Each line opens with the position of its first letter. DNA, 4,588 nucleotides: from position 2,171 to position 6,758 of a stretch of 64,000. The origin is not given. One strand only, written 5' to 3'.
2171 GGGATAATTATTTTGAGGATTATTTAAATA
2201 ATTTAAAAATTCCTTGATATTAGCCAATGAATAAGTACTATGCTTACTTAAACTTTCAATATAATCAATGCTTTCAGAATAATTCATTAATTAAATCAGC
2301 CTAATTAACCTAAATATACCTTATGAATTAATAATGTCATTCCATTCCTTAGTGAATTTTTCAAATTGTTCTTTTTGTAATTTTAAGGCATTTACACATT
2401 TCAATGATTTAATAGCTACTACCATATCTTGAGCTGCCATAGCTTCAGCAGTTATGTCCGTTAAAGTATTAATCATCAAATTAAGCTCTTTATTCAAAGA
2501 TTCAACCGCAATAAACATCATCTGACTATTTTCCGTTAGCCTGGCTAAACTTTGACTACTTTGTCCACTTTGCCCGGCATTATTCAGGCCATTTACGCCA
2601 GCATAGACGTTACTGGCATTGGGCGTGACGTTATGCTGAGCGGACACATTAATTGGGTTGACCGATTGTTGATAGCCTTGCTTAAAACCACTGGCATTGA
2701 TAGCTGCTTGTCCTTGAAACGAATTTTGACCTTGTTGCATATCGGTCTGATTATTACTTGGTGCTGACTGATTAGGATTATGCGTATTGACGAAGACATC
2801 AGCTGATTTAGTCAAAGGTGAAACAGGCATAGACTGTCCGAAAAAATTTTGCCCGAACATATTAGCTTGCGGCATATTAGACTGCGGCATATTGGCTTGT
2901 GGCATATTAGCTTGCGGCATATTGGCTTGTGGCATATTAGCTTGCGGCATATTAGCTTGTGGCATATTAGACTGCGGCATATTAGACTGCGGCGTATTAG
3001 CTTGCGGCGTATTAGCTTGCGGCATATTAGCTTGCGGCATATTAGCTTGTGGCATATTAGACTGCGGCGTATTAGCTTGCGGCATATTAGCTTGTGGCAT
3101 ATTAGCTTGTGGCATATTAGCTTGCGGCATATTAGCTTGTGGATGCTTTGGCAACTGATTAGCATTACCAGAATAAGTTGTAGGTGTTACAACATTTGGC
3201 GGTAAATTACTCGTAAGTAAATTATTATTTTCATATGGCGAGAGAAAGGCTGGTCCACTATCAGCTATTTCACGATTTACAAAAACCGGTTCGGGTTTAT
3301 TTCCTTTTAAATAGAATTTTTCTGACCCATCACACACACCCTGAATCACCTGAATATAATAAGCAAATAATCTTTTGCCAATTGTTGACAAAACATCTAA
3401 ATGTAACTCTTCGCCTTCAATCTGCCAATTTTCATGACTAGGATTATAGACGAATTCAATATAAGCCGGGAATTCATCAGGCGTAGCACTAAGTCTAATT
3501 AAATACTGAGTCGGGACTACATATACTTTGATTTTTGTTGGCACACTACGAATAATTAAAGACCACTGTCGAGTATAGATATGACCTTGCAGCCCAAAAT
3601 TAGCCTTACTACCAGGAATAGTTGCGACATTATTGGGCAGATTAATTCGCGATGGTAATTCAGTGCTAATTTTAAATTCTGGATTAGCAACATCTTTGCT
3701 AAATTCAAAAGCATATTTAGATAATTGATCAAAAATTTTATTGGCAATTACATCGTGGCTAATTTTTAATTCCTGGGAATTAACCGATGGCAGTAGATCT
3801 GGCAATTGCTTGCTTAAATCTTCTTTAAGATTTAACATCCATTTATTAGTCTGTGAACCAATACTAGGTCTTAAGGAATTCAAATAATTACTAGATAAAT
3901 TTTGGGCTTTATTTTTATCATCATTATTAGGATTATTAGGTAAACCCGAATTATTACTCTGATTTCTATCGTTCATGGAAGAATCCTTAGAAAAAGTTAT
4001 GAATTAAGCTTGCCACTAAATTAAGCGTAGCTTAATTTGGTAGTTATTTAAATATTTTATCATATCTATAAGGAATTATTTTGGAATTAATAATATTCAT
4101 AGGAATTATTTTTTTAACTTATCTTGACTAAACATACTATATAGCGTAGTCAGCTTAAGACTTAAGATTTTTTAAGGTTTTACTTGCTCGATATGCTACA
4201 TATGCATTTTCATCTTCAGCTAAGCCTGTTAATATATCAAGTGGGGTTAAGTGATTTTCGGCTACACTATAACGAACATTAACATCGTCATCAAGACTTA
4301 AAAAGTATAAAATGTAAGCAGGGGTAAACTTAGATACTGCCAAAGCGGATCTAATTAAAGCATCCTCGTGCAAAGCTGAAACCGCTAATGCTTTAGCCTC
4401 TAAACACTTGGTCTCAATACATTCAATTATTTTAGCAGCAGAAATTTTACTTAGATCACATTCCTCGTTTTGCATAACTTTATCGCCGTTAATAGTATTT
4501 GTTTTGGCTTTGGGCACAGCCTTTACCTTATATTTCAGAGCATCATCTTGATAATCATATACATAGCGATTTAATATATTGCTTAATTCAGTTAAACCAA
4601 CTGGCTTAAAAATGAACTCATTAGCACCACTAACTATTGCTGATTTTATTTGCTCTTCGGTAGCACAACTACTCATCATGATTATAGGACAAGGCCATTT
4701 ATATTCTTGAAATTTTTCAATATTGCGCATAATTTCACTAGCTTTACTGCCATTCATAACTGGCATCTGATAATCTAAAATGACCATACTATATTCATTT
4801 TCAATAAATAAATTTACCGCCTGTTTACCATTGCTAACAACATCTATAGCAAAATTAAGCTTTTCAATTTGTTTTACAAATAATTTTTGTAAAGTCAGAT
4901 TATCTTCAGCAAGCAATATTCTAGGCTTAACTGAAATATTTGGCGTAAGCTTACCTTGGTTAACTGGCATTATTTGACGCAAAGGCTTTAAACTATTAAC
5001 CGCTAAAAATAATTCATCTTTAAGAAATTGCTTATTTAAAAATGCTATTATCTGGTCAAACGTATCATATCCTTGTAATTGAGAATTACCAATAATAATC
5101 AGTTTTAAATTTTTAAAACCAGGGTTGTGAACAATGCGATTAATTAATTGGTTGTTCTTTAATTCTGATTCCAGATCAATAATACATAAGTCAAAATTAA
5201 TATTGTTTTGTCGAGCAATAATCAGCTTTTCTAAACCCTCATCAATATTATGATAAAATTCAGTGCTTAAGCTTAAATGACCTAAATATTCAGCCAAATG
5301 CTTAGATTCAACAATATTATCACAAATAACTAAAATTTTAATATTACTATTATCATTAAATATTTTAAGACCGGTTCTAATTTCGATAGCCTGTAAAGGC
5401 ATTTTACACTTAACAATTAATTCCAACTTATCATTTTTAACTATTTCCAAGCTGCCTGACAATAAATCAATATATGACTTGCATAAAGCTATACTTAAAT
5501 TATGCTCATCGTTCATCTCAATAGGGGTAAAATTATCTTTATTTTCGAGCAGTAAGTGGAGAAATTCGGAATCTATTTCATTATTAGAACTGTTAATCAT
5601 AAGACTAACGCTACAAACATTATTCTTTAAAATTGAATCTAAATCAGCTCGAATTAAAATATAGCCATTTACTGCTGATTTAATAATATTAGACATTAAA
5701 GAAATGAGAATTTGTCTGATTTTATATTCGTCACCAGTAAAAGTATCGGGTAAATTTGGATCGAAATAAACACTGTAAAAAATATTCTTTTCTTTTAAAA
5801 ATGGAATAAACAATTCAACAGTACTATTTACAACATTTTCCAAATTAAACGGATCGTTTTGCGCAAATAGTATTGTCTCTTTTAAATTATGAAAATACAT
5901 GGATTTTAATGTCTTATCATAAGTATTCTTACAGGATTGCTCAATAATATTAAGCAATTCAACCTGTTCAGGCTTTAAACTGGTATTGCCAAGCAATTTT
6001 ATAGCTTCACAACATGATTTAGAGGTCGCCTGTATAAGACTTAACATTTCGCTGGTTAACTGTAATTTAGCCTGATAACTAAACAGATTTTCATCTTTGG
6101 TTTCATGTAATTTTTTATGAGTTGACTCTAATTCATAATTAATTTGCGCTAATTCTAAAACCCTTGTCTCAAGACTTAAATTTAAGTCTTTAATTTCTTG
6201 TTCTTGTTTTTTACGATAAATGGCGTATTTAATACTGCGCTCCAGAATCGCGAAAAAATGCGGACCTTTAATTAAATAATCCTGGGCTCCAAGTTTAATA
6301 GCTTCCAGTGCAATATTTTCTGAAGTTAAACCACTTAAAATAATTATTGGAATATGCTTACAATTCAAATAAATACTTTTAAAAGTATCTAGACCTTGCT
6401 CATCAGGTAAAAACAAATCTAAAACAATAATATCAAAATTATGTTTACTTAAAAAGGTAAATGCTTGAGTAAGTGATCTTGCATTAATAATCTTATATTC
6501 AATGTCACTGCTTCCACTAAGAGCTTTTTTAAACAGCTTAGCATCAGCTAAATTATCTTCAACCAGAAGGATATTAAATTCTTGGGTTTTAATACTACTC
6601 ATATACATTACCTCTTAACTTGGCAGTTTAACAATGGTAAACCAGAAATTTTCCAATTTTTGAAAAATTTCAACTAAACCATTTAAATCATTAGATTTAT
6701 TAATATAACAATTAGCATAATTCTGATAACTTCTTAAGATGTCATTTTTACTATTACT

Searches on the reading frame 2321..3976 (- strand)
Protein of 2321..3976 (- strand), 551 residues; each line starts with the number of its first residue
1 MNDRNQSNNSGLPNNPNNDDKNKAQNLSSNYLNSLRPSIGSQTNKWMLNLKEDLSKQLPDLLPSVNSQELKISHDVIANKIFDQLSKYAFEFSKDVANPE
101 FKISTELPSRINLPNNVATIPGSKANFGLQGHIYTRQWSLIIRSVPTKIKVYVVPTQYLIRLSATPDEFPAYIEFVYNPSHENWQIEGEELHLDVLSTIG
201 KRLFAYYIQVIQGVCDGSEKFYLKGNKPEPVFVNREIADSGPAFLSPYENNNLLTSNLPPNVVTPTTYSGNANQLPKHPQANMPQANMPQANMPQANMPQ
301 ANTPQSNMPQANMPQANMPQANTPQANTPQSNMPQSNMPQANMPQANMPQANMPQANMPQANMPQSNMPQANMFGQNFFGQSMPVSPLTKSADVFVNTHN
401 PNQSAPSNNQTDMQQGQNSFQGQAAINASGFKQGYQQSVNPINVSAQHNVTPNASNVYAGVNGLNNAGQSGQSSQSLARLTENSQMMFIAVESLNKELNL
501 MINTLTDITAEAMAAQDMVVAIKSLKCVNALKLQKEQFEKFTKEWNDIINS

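Call 84: search_protein_families(library=pfam, proteins=[window:2321-3976:-], max_evalue=0.00001)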
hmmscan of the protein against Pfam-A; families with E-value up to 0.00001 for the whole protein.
window:2321-3976:- (551 aa): 1 family
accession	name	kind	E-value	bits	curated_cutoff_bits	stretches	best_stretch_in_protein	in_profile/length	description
PF00805.28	Pentapeptide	-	8.4e-08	32.1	20.2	0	331-358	11-38/40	Pentapeptide repeats (8 copies)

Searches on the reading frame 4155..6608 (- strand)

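Call 84: search_protein_families(library=pfam, proteins=[window:4155-6608:-], max_evalue=0.00001)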
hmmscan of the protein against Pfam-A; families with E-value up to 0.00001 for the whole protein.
window:4155-6608:- (817 aa): 1 family
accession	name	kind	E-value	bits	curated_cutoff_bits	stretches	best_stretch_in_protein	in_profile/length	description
PF00072.30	Response_reg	-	5.6e-40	136.4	30.2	2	564-679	1-110/111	Response regulator receiver domain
